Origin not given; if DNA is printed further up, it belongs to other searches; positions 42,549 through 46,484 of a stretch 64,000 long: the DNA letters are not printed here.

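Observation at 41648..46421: Kinase-NTPase mega-protein plus orphan DNA methyltransferase: candidate undescribed compact Pgl/BREX-type-2-like defence system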

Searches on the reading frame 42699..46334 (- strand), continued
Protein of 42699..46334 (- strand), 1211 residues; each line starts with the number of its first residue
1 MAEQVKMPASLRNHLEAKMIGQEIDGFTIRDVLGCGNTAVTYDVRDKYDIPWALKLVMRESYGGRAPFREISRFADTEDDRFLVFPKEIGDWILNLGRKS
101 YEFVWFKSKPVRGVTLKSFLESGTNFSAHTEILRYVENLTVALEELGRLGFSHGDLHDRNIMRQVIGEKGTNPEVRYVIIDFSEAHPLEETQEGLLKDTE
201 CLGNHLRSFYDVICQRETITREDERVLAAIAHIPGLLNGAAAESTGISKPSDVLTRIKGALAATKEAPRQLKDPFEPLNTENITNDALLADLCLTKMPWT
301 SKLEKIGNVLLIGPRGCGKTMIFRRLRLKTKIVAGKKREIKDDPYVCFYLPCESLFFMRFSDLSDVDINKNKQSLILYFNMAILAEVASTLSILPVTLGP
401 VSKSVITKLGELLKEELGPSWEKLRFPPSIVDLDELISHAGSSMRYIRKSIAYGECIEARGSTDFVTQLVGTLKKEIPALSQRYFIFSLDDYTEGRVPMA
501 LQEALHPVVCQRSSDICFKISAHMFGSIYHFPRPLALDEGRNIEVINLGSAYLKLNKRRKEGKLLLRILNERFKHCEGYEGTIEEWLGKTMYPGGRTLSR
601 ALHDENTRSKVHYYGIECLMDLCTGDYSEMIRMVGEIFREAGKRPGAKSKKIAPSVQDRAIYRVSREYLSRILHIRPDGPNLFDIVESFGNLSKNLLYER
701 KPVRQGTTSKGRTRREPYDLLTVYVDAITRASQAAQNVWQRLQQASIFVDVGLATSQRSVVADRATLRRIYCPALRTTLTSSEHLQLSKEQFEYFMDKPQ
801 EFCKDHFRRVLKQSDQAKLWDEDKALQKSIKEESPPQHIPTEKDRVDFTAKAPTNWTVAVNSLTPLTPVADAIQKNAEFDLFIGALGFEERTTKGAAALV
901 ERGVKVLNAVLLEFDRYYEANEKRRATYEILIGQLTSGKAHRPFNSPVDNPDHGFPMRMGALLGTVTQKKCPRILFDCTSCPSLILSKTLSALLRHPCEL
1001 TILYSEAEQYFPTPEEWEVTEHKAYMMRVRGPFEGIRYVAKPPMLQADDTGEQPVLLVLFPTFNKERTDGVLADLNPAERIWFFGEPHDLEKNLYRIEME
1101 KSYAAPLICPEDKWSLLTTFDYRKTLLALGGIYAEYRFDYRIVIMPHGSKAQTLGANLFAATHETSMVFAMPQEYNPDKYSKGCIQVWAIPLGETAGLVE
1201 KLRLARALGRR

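Call 13: find_related_loci(query=A1, collection=genome_contigs, flank=10000)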
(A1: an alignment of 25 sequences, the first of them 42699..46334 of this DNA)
Query A1 (1211 aa) in genome_contigs; peptide patterns used: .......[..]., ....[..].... (x = any residue, [..] = any of these).
140 stretches matched a pattern; 87 encode a relative of the query (tblastn E <= 1e-3); the best 80 are kept; 80 distinct loci.
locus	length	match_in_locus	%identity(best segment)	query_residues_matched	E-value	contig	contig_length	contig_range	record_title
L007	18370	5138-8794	66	1-1209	0e+0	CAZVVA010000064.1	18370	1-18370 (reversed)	MAG TPA_asm: uncultured Candidatus Sumerlaeota bacterium isolate SRP068000_co3_541 genome assembly, contig: NODE_3020_le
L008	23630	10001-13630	65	1-1209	0e+0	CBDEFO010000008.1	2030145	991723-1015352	MAG: Candidatus Latescibacterota bacterium isolate a4066e80-b4ac-45ed-9db6-0889b3e81570 genome assembly, contig: contig_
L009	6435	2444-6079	59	1-1207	0e+0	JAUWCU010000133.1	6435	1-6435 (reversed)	MAG: Candidatus Stahlbacteria bacterium isolate CSMAG_2146 CSMAG_2146_k141_1739418_length_6435_cov_13.8354, whole genome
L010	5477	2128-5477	28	25-1159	8e-83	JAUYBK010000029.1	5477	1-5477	MAG: Methanobacteriaceae archaeon isolate C19_metabat.bin.22_sub C19_k141_56458, whole genome shotgun sequence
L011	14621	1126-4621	27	21-1196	3e-64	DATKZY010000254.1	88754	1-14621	MAG TPA_asm: Planctomycetota bacterium isolate SMAG_U14257 k141_928710, whole genome shotgun sequence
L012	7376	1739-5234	27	36-1202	5e-64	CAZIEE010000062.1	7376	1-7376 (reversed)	MAG TPA_asm: uncultured Methanosarcinales archaeon isolate SRP090828_co1_47 genome assembly, contig: NODE_2201_length_73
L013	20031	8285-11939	27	3-1211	2e-63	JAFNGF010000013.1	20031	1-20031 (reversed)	MAG: Planctomycetota bacterium isolate bin_34 PROKKA_contig000013, whole genome shotgun sequence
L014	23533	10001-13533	26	27-1208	2e-63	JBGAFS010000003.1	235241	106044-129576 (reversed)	MAG: Flavipsychrobacter sp. isolate MAG_MBR_H125.26 MBRH125-26_opera_contig_359, whole genome shotgun sequence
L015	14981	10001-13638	25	3-1203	1e-61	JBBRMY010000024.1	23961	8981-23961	MAG: Ignavibacteria bacterium isolate La1_metabat2.093 LA1C_B2.093_k141_1442113L_23961_cov_11.6104, whole genome shotgun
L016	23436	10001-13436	25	36-1193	1e-60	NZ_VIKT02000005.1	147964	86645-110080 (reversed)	Microcella pacifica strain KN1116 Scaffold5, whole genome shotgun sequence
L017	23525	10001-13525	24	36-1183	2e-55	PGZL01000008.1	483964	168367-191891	MAG: Gammaproteobacteria bacterium HGW-Gammaproteobacteria-1 bjp_ig2102_scaffold_234, whole genome shotgun sequence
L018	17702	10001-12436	24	9-823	3e-51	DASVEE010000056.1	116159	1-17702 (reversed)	MAG TPA_asm: Thermoanaerobaculia bacterium isolate SMAG_U2052 k141_162881, whole genome shotgun sequence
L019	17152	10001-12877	24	52-1010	4e-50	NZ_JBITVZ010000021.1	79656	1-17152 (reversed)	Stenotrophomonas sp. NPDC077420 NPDC077420_103_C8.ctg-0021, whole genome shotgun sequence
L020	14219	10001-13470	26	44-1193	2e-55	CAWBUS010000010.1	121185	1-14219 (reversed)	MAG: uncultured Chitinophagaceae bacterium isolate MFD05502.bin.1.162 genome assembly, contig: contig_41164, whole genom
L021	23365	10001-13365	25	102-1202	3e-48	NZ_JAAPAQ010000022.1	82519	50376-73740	Pseudomonas koreensis strain 4047 Contig22, whole genome shotgun sequence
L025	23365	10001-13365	24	70-1210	3e-50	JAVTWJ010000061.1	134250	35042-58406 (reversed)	MAG: Propionibacteriaceae bacterium isolate labscale reactor_MAG11 NODE_84_length_134250_cov_208.147204, whole genome sh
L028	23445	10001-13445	22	6-1201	3e-42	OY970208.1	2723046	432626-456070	MAG: uncultured candidate division Zixibacteria bacterium isolate MFD04408.bin.1.44 genome assembly, chromosome: 1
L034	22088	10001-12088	23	134-809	3e-40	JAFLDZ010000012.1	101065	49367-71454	MAG: Lysobacterales bacterium isolate UWPOB_LYSO1 gnl_X_PBGEBHIO_12, whole genome shotgun sequence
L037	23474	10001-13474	21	15-1192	2e-38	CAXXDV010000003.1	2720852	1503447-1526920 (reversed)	MAG: Desulfosudaceae bacterium isolate 2fa5082e-9599-4a38-b238-f5dfa6a28bc4 genome assembly, contig: contig_3, whole gen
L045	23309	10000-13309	23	106-1193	8e-48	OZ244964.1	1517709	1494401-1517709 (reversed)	MAG: Gammaproteobacteria bacterium isolate 4d11eda0-cc42-4bf9-8d48-74ad8d4d0857 genome assembly, chromosome: 1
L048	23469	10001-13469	23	27-1192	2e-30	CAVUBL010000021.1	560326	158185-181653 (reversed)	MAG: uncultured Acidobacteriota bacterium isolate MFD05684.bin.1.267 genome assembly, contig: contig_76296, whole genome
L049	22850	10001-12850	22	310-1193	5e-30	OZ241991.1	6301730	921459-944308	MAG: Bryobacterales bacterium isolate be22c93e-b65f-4d75-a14f-d13794267050 genome assembly, chromosome: 1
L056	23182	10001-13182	26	121-1202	4e-49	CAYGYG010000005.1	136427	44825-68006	MAG TPA_asm: uncultured bacterium isolate ERP119294_co1_15 genome assembly, contig: NODE_124_length_136427_cov_27.805664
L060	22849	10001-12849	23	310-1202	1e-19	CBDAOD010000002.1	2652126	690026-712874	MAG: Vicinamibacterales bacterium isolate 1282e159-6dd2-4713-bfde-212400ec611b genome assembly, contig: contig_2, whole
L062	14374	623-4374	26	24-1193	2e-36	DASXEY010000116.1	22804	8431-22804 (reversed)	MAG TPA_asm: Bryobacteraceae bacterium isolate SMAG_U5124 k141_3169129, whole genome shotgun sequence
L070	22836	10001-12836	22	309-1193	6e-15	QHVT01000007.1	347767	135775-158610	MAG: Acidobacteria bacterium isolate gp7 AA8 14_0903_02_30cm_scaffold_9_curated, whole genome shotgun sequence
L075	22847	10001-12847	22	310-1202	2e-30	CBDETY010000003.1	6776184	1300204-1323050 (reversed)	MAG: Candidatus Latescibacterota bacterium isolate 4ecebec3-674b-4d24-a34d-cb651c760dca genome assembly, contig: contig_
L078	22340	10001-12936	25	292-1211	1e-14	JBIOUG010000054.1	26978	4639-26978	MAG: Thermoanaerobaculia bacterium isolate MAG140 k127_169951, whole genome shotgun sequence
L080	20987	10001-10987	24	237-558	1e-8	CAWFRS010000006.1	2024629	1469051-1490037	MAG: uncultured Planctomycetota bacterium isolate MFD09671.bin.2.141 genome assembly, contig: contig_11920, whole genome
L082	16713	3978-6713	23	272-1182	2e-6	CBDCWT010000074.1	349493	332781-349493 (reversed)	MAG: Pirellulaceae bacterium isolate 484d33e6-743c-4544-9e23-d9dd82aab886 genome assembly, contig: contig_74, whole geno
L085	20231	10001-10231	32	272-350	2e-5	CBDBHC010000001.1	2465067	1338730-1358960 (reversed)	MAG: Bryobacterales bacterium isolate 1879262c-0ee7-4b49-84d6-feef911fed4d genome assembly, contig: contig_1, whole geno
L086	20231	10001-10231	35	272-350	2e-5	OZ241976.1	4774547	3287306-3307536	MAG: uncultured Candidatus Binatia bacterium isolate 2be43a5b-f59f-4a3e-ac31-0248d4889e07 genome assembly, chromosome: 1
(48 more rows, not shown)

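Call 18: search_protein_families(library=padloc, proteins=[L007:4053-5135:+, L008:8921-9991:+, L014:8782-9915:+, L013:7018-8244:+, L060:12922-13899:+, L021:13398-14627:+, L028:13454-14038:+], max_evalue=0.01)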
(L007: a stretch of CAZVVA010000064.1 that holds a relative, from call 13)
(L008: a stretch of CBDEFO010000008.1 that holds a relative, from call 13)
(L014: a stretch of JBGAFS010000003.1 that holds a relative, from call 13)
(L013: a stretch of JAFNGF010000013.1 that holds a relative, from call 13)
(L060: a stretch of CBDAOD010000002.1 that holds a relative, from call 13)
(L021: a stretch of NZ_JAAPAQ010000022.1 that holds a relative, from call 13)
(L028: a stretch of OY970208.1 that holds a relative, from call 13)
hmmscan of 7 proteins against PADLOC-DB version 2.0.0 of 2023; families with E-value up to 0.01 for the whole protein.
L007:4053-5135:+ (360 aa): 61 families (the best 25 are shown)
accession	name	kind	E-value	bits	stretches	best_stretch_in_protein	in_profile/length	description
PDLC03325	MTase_II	-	1.6e-26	91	2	220-303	287-368/426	Type II methyltransferase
PDLC03353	MTase_II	-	7.1e-24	82.7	2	22-78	194-250/260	Type II methyltransferase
PDLC03224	MTase_II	-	1.9e-21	74.6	2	198-261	267-332/481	Type II methyltransferase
PDLC03387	MTase_II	-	2e-17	61.3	2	23-81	220-278/289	Type II methyltransferase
PDLC03364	MTase_II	-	4.2e-17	60.2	2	212-354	224-377/380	Type II methyltransferase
PDLC03322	MTase_II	-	6.5e-17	59.5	2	12-98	37-121/446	Type II methyltransferase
PDLC03380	MTase_II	-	4.2e-16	57.1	2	7-80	27-100/393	Type II methyltransferase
PDLC03239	MTase_II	-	4.3e-14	50.1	2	9-78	63-134/442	Type II methyltransferase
PDLC03369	MTase_II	-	2.1e-12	44.6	1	9-78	112-182/532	Type II methyltransferase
PDLC03371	MTase_II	-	3.1e-12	44.6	1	25-79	199-253/260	Type II methyltransferase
PDLC03377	MTase_II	-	5.6e-12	43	1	8-83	92-168/504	Type II methyltransferase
PDLC03350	MTase_II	-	1.4e-11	42.3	2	25-80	242-297/312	Type II methyltransferase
PDLC03362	MTase_II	-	1.5e-11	41.8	1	210-263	247-299/438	Type II methyltransferase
PDLC03376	MTase_II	-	1.6e-11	42.5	1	17-78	37-98/249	Type II methyltransferase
PDLC03714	oMTase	-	2e-10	38.6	1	23-78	202-257/279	orphan methyltransferase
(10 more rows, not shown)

L008:8921-9991:+ (356 aa): 62 families (the best 25 are shown)
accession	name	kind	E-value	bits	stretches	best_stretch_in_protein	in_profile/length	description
PDLC03325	MTase_II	-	3.4e-25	86.7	2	8-128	66-177/426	Type II methyltransferase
PDLC03353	MTase_II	-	3.1e-23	80.7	2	213-319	18-106/260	Type II methyltransferase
PDLC03224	MTase_II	-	2.3e-18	64.4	2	202-265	273-337/481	Type II methyltransferase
PDLC03387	MTase_II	-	9.9e-18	62.3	2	20-85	219-284/289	Type II methyltransferase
PDLC03364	MTase_II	-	1.3e-17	61.9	2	7-83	30-107/380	Type II methyltransferase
PDLC03380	MTase_II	-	1.8e-17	61.6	2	10-82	32-103/393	Type II methyltransferase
PDLC03239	MTase_II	-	1.8e-16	57.9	2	14-76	70-134/442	Type II methyltransferase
PDLC03322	MTase_II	-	7.3e-15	52.8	1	10-124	37-146/446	Type II methyltransferase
PDLC03377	MTase_II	-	1.9e-13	47.8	1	9-267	95-361/504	Type II methyltransferase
PDLC03351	MTase_II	-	2.7e-12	44.5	1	11-72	123-184/348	Type II methyltransferase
PDLC03376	MTase_II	-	3.4e-12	44.7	1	15-76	37-98/249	Type II methyltransferase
PDLC03371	MTase_II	-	2.2e-11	41.8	1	23-77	199-253/260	Type II methyltransferase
PDLC03362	MTase_II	-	7.3e-11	39.6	1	220-263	258-301/438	Type II methyltransferase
PDLC03350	MTase_II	-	9.5e-11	39.6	2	23-77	242-296/312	Type II methyltransferase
PDLC03339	MTase_II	-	1.1e-10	38.9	1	26-96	221-289/399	Type II methyltransferase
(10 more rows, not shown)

L014:8782-9915:+ (377 aa): 2 families
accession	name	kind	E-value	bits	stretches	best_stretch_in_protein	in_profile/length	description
PDLC00002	DruA1|DruA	-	5.3e-89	297.2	1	3-367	16-386/407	DUF4338 domain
PDLC00001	DruA1|DruA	-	3.1e-25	86.8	2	165-351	434-641/675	DUF4338 domain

L013:7018-8244:+ (408 aa): 2 families
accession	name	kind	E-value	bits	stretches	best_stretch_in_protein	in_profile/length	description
PDLC00002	DruA1|DruA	-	2.8e-112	373.8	1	33-401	14-383/407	DUF4338 domain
PDLC00001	DruA1|DruA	-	4.2e-29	99.5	2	190-389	426-642/675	DUF4338 domain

L060:12922-13899:+ (325 aa): 0 families

L021:13398-14627:+ (409 aa): 0 families

L028:13454-14038:+ (194 aa): 0 families
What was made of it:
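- Closest known: MADS. Same: The alpha-class partner MTases hit mad2 at about 5e-10 (call 18).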

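Call 20: search_protein_families(library=pfam, proteins=[L007:4053-5135:+, L008:8921-9991:+, L014:8782-9915:+, L013:7018-8244:+, L060:12922-13899:+, L021:13398-14627:+, L028:13454-14038:+], max_evalue=0.01)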
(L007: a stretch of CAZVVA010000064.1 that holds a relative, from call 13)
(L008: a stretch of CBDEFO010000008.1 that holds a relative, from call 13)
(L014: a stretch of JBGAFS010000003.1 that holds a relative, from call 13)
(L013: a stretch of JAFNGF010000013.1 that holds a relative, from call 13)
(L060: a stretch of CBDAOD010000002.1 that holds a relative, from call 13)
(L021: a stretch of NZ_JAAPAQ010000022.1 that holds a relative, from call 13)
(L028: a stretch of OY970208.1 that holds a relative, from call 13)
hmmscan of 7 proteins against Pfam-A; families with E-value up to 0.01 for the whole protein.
L007:4053-5135:+ (360 aa): 4 families
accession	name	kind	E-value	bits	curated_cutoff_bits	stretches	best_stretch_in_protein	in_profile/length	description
PF01555.25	N6_N4_Mtase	-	2.6e-19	70.5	26.7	2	24-73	169-218/221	DNA methylase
PF01170.24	UPF0020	-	1.1e-08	35.5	22.3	1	18-76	9-65/197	RMKL-like, methyltransferase domain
PF02086.21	MethyltransfD12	-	0.00018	21.8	22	1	23-90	6-65/253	D12 class N6 adenine-specific DNA methyltransferase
PF03602.21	Cons_hypoth95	-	0.004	17.3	24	0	15-80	22-86/182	Conserved hypothetical protein 95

L008:8921-9991:+ (356 aa): 6 families
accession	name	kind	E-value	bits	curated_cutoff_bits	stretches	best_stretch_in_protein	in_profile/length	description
PF01555.25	N6_N4_Mtase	-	5.9e-17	62.8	26.7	2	22-71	169-218/221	DNA methylase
PF01170.24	UPF0020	-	6.4e-12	46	22.3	1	17-79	10-72/197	RMKL-like, methyltransferase domain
PF02086.21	MethyltransfD12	-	2e-05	24.9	22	1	23-153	8-129/253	D12 class N6 adenine-specific DNA methyltransferase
PF08241.18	Methyltransf_11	-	0.00018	22.5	21.2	0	43-96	5-61/95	Methyltransferase domain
PF02475.24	TRM5-TYW2_MTfase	-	0.0047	17.3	28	0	25-74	27-78/164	TRM5/TYW2 methyltransferase domain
PF07669.17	Eco57I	-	0.0056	17.2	25.3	0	221-271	72-118/171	Eco57I restriction-modification methylase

L014:8782-9915:+ (377 aa): 1 family
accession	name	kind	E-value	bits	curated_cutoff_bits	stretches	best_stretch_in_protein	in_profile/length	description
PF14236.12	DruA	-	5.5e-70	236.3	27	1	31-320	4-295/297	Druantia protein DruA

L013:7018-8244:+ (408 aa): 1 family
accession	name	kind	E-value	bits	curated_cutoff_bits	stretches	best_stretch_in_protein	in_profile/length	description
PF14236.12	DruA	-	7.1e-117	390.2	27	1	64-358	3-297/297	Druantia protein DruA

L060:12922-13899:+ (325 aa): 1 family
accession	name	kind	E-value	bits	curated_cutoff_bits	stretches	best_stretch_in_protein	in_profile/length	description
PF02511.20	Thy1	-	5.2e-49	167.1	24.8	1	45-241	1-188/191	Thymidylate synthase complementing protein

L021:13398-14627:+ (409 aa): 0 families

L028:13454-14038:+ (194 aa): 1 family
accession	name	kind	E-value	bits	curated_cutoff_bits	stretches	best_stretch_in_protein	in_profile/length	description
PF05803.17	Chordopox_L2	-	0.0016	18.6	27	1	83-139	3-57/81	Chordopoxvirus L2 protein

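Call 30: find_related_loci(query=window:42699-46334:-, collection=metagenome_contigs, flank=8000)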
Query window:42699-46334:- (1211 aa) in metagenome_contigs; peptide patterns used: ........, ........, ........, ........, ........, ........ (x = any residue, [..] = any of these).
75 stretches matched a pattern, but none encodes a relative of the query by tblastn (E <= 1e-3).
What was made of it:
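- Tried and rejected: The scan with the single protein found nothing (call 30).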

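Call 31: find_related_loci(query=A1, collection=metagenome_contigs, flank=8000)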
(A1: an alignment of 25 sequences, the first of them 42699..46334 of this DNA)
Query A1 (1211 aa) in metagenome_contigs; peptide patterns used: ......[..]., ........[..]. (x = any residue, [..] = any of these).
599 stretches matched a pattern (row limit reached: there are more); 245 encode a relative of the query (tblastn E <= 1e-3); the best 80 are kept; 80 distinct loci.
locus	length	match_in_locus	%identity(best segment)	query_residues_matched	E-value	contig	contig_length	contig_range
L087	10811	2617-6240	67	1-1209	0e+0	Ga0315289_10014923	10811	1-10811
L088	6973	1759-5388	66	1-1203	0e+0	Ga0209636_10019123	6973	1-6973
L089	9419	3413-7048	61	1-1209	0e+0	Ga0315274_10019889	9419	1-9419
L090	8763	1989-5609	62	1-1209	0e+0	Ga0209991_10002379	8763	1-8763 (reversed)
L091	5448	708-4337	59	1-1209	0e+0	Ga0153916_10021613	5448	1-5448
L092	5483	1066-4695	59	1-1208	0e+0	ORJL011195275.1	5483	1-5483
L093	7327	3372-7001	59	1-1208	0e+0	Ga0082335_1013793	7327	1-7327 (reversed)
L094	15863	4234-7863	59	1-1208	0e+0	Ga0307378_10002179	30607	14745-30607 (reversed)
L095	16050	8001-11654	60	1-1209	0e+0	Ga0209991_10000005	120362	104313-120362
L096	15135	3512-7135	57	1-1209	0e+0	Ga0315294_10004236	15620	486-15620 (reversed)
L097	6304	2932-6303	62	1-1121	0e+0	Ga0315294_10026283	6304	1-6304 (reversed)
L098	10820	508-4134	57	1-1209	0e+0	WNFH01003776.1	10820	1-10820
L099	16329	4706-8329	58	1-1208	0e+0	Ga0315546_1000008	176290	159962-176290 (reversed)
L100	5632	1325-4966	57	1-1209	0e+0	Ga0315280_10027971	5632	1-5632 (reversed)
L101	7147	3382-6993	57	1-1203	0e+0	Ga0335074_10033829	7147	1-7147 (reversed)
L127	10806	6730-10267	28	36-1200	3e-74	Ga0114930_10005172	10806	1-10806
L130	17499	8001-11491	27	36-1198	2e-68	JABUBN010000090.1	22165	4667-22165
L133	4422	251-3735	27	36-1193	9e-66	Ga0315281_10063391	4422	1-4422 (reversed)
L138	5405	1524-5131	26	3-1193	7e-63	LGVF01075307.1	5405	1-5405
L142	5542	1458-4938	27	36-1193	7e-62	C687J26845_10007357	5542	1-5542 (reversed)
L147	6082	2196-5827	25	1-1193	6e-60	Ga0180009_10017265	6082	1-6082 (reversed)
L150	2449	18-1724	27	601-1193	4e-59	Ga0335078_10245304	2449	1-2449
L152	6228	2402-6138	25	1-1211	9e-56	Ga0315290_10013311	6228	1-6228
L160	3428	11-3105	27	202-1211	3e-52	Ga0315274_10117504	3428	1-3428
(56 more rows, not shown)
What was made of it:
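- The family has a patchy, mobile distribution (calls 13, 31).
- Tried and rejected: The second scan, with the alignment, worked (call 31).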
